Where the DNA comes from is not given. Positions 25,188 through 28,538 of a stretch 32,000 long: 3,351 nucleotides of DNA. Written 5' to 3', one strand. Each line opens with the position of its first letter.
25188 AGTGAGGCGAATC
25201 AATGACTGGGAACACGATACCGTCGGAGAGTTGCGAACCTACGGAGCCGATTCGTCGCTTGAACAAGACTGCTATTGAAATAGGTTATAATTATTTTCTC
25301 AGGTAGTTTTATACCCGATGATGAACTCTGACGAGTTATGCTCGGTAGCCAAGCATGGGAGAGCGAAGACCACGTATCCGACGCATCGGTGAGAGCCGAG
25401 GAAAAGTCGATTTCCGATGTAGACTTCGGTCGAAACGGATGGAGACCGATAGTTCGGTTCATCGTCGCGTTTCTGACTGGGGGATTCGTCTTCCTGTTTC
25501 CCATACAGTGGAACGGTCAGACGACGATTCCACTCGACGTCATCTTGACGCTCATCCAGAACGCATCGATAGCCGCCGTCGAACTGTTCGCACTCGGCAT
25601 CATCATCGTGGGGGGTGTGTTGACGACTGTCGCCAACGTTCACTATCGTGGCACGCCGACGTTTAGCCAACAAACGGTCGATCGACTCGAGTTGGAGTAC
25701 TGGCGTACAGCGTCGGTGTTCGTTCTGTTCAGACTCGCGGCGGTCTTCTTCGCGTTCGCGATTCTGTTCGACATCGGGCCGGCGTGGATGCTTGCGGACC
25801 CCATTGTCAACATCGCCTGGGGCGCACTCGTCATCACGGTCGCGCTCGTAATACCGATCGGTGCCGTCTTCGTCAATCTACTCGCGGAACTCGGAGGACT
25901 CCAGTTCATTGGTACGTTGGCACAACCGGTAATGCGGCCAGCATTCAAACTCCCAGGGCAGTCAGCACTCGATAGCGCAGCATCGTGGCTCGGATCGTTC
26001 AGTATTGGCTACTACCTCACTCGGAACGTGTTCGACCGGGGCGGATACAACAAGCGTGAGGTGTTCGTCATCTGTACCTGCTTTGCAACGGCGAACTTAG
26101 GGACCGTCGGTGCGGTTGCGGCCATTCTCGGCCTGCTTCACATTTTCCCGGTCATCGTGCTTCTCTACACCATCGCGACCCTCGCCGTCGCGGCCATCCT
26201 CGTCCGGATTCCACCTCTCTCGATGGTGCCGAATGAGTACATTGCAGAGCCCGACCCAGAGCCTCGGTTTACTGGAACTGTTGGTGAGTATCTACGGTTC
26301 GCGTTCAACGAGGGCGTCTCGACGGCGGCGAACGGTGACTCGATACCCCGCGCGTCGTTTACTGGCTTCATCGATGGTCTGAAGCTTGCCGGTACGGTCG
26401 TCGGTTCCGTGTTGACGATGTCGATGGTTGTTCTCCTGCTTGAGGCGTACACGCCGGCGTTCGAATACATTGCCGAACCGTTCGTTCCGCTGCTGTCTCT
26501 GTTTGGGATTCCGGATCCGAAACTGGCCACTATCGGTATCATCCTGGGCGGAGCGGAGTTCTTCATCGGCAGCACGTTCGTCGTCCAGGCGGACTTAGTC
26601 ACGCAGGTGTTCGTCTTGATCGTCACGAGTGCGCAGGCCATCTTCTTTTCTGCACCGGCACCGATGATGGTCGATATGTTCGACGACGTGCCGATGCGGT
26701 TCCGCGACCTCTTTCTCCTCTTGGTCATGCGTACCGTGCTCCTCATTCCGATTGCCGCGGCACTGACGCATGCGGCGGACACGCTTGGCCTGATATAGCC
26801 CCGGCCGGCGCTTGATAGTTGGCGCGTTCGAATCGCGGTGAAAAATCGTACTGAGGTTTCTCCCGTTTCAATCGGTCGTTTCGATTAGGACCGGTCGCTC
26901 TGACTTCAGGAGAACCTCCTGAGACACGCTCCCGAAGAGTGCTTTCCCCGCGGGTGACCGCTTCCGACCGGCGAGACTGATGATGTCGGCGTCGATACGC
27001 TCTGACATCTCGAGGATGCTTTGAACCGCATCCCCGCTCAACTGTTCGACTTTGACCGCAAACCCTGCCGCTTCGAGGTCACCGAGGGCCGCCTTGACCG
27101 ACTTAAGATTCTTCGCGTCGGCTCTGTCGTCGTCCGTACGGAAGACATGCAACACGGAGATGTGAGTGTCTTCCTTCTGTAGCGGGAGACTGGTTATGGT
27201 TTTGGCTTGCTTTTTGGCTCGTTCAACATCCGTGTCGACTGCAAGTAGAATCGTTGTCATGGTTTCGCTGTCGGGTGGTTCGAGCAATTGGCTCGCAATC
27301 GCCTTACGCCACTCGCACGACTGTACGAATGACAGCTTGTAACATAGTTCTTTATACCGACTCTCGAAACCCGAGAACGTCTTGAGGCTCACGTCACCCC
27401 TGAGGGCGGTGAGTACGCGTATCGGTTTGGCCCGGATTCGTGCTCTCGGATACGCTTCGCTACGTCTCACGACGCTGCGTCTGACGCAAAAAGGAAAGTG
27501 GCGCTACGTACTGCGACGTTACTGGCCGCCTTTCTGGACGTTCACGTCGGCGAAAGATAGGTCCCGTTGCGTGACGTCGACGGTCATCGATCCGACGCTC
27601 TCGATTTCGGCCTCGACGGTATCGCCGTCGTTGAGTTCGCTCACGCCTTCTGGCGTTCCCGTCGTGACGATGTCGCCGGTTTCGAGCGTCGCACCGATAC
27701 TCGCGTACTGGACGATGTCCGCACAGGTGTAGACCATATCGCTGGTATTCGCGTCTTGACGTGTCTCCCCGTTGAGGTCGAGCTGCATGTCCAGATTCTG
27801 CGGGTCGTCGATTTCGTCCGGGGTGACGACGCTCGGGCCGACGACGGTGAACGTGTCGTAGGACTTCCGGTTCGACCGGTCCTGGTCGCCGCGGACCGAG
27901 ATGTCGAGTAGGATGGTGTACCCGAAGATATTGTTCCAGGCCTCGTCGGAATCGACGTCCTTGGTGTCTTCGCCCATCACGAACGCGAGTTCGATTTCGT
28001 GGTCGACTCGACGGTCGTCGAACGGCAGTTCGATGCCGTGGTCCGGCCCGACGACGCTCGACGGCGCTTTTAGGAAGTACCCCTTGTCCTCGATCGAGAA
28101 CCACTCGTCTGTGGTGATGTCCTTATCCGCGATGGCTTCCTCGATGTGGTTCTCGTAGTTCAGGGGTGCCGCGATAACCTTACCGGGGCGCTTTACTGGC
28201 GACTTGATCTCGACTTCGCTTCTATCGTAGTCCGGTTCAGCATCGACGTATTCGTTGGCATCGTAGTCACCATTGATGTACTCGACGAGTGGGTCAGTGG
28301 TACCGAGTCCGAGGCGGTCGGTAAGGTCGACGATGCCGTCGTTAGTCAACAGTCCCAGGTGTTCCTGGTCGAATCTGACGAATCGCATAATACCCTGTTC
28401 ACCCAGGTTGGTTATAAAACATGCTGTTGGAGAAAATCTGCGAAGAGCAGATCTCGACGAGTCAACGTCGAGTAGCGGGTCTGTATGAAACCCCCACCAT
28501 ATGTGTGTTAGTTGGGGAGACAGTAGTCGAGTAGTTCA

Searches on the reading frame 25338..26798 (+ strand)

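Call 68: search_protein_families(library=pfam, proteins=[window:25338-26798:+], max_evalue=0.001)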
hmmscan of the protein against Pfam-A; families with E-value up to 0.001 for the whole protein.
window:25338-26798:+ (486 aa): 1 family
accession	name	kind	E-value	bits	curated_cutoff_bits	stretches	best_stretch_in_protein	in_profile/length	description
PF07670.19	Gate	-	1.4e-09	38.7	29.6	1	165-266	1-103/104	Nucleoside recognition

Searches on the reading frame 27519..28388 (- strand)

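Call 68: search_protein_families(library=pfam, proteins=[window:27519-28388:-], max_evalue=0.001)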
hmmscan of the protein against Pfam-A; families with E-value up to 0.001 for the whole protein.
window:27519-28388:- (289 aa): 1 family
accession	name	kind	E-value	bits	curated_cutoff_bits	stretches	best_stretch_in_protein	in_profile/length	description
PF01557.24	FAA_hydrolase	-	5.4e-54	183.5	23.9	1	70-272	1-213/214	Fumarylacetoacetate (FAA) hydrolase C-terminal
